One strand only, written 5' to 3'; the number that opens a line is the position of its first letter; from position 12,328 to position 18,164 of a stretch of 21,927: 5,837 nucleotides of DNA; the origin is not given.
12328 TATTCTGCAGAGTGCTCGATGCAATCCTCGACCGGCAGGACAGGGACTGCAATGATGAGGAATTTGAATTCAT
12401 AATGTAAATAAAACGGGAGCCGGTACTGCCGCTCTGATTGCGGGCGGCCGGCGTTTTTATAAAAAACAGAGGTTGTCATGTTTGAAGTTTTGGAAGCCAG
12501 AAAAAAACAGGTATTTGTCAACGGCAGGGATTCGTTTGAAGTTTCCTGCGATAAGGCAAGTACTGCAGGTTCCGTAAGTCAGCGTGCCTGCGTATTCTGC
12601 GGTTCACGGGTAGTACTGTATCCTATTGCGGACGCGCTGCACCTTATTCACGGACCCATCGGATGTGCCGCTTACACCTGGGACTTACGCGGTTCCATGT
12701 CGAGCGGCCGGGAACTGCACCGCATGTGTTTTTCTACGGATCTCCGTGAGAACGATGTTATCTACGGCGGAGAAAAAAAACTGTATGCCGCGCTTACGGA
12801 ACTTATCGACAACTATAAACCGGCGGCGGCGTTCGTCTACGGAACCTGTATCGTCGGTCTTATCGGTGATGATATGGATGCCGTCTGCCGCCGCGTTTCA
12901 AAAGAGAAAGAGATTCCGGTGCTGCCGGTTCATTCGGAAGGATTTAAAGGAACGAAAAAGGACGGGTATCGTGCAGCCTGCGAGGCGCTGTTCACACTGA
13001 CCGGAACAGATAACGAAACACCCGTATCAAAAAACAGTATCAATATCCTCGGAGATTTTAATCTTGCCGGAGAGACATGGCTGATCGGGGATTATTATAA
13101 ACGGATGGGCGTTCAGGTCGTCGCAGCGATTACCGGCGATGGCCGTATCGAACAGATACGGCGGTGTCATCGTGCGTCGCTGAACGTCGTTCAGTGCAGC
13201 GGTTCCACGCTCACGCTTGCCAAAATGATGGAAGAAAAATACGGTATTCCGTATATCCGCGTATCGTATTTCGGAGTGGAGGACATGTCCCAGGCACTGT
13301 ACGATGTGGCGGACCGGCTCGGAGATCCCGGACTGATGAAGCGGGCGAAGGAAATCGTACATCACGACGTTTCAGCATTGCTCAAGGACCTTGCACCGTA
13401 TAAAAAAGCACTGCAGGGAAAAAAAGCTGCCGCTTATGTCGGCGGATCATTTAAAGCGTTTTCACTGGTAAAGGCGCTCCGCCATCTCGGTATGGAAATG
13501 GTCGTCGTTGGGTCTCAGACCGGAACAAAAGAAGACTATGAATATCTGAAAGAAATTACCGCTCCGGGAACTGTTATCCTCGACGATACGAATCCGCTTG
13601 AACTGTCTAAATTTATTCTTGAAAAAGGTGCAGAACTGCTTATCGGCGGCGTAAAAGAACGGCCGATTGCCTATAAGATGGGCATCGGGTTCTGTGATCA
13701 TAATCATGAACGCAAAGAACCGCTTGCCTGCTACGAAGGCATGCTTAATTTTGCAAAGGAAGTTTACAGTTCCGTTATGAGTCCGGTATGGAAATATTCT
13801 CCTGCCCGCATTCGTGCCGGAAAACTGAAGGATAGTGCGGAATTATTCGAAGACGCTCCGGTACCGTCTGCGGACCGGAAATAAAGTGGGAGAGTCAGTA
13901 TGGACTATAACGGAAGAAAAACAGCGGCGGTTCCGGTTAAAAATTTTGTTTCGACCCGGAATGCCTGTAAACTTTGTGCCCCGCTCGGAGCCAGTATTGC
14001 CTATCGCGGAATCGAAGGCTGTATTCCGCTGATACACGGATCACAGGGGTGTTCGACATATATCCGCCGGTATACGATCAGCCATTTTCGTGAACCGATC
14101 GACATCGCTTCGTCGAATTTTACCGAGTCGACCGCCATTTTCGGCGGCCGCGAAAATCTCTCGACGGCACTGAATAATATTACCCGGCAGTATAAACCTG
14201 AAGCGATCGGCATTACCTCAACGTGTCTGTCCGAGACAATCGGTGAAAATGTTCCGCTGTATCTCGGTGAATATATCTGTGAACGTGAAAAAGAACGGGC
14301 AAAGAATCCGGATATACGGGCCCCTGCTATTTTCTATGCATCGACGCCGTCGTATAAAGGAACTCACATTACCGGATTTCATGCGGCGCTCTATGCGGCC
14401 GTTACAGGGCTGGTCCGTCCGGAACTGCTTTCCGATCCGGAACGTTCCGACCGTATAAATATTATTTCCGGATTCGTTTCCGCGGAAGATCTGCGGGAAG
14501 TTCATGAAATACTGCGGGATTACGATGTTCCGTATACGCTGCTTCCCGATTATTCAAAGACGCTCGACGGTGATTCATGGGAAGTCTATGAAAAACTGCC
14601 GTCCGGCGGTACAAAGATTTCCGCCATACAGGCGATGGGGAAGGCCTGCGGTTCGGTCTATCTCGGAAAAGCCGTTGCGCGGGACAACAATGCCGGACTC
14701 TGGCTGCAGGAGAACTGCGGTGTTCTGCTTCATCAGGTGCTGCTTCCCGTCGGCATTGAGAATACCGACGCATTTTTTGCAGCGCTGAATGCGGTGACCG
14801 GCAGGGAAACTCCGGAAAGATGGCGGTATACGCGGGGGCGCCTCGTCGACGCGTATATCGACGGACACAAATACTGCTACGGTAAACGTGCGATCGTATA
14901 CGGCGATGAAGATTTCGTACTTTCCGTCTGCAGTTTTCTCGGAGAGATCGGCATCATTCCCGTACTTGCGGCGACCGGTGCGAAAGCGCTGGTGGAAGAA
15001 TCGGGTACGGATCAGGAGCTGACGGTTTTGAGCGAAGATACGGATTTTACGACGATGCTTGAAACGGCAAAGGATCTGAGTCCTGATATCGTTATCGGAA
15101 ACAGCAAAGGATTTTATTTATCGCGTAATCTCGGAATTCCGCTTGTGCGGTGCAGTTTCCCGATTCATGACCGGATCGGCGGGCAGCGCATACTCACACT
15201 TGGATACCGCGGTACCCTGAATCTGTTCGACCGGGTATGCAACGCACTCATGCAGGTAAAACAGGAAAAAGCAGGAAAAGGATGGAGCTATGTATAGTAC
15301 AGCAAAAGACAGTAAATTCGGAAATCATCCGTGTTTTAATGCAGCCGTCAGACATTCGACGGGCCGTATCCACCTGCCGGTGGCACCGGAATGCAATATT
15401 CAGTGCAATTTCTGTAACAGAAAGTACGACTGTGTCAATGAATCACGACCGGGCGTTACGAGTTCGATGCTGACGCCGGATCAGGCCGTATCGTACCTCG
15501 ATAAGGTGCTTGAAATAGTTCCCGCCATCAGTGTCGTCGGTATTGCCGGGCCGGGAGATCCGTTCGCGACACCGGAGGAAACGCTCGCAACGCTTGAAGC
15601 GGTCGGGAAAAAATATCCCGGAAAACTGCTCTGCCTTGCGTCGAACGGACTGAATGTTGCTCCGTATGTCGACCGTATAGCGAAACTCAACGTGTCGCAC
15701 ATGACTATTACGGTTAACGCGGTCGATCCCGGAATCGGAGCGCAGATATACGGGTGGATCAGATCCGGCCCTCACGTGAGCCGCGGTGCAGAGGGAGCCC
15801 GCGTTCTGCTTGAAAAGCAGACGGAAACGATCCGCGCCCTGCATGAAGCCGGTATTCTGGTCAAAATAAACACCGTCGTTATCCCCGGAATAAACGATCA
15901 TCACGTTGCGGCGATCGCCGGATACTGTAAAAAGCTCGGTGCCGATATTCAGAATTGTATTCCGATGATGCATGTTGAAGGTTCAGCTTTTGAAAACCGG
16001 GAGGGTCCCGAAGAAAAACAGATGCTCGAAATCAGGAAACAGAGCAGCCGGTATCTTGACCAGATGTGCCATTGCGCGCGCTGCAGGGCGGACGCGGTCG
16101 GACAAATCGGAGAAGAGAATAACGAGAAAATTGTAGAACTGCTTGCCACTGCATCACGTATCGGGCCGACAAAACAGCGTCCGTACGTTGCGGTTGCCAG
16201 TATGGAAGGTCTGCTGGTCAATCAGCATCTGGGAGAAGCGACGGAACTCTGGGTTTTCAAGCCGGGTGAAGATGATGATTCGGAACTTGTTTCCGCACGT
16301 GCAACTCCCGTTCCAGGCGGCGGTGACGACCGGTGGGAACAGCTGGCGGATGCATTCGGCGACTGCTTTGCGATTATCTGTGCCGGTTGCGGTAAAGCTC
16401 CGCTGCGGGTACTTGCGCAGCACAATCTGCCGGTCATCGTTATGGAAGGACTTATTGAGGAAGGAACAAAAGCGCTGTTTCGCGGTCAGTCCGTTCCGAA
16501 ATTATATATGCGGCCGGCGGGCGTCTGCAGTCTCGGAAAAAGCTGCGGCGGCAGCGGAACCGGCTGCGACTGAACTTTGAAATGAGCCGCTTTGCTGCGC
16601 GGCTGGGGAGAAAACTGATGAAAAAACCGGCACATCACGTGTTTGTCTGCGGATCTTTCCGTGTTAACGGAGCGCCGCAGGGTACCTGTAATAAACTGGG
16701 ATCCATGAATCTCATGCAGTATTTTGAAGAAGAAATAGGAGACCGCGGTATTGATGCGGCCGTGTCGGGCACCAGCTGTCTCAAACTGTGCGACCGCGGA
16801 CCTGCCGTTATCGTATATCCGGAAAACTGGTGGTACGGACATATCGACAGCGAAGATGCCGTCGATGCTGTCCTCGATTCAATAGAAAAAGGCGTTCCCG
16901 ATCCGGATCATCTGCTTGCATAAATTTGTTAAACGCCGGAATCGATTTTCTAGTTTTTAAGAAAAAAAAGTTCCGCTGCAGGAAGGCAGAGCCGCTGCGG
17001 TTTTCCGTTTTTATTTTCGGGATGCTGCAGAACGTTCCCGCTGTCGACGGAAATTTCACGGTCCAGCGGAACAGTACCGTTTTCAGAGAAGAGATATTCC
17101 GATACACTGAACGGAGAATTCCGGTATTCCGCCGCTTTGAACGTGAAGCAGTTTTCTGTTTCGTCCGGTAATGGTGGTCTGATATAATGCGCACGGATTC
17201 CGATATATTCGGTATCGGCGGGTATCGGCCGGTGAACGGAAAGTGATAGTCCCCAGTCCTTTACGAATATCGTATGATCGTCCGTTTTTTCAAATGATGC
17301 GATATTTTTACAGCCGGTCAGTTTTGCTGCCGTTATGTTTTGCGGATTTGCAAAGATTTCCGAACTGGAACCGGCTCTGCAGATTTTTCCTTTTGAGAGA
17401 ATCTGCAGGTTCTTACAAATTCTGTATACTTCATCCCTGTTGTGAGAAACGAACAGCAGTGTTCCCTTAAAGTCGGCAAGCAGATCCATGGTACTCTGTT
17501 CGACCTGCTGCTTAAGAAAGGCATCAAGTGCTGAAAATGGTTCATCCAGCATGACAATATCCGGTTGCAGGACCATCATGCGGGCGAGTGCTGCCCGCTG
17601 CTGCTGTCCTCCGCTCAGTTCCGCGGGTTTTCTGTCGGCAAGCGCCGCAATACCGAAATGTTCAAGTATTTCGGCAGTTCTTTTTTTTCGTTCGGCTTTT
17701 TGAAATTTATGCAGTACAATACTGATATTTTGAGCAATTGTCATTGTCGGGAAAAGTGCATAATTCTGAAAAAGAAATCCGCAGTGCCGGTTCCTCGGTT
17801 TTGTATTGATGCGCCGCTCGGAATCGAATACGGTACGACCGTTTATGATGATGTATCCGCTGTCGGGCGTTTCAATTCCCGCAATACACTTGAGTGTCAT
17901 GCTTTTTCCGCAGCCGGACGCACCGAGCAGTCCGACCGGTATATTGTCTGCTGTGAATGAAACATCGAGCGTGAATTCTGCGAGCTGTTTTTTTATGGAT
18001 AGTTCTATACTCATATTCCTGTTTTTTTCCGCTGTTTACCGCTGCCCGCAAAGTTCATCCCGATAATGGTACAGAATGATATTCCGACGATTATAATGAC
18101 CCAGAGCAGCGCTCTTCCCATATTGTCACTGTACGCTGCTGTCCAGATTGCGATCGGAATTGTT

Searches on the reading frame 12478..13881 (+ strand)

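Call 7: search_protein_families(library=pfam, proteins=[window:12478-13881:+], max_evalue=0.001)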
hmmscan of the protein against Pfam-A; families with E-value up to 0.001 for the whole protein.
window:12478-13881:+ (468 aa): 1 family
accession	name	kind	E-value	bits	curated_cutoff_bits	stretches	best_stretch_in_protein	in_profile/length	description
PF00148.24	Oxidored_nitro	-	2.4e-101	340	28.6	1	38-433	1-398/399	Nitrogenase component 1 type Oxidoreductase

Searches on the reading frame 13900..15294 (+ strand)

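Call 7: search_protein_families(library=pfam, proteins=[window:13900-15294:+], max_evalue=0.001)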
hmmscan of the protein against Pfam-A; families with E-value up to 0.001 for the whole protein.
window:13900-15294:+ (465 aa): 1 family
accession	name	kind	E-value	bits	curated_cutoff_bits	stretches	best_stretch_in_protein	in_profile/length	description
PF00148.24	Oxidored_nitro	-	9.5e-113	377.5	28.6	1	26-450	1-398/399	Nitrogenase component 1 type Oxidoreductase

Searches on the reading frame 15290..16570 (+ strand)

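Call 7: search_protein_families(library=pfam, proteins=[window:15290-16570:+], max_evalue=0.001)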
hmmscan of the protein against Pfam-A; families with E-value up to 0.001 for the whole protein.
window:15290-16570:+ (427 aa): 2 families
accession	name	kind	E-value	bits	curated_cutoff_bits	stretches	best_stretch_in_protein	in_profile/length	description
PF04055.27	Radical_SAM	-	1e-15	58.8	29.5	1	31-210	3-163/166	Radical SAM superfamily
PF02579.22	Nitro_FeMo-Co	-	6e-11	42.9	26.3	1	309-395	4-91/94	Dinitrogenase iron-molybdenum cofactor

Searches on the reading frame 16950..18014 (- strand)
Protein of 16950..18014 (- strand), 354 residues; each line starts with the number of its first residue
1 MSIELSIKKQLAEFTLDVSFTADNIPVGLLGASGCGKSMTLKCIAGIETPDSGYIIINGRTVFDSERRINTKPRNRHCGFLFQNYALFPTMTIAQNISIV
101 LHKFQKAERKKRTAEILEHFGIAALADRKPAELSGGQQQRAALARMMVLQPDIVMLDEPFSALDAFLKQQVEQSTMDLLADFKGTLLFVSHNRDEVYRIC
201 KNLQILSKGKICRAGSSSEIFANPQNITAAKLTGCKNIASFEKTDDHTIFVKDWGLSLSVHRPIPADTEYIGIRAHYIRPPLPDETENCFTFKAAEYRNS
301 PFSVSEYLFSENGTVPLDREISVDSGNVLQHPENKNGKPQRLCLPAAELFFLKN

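Call 7: search_protein_families(library=pfam, proteins=[window:16950-18014:-], max_evalue=0.001)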
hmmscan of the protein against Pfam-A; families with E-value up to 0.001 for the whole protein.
window:16950-18014:- (354 aa): 1 family
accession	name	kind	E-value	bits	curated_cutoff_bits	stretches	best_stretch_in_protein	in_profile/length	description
PF00005.33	ABC_tran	-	3.5e-32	112.3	25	1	27-160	14-136/137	ABC transporter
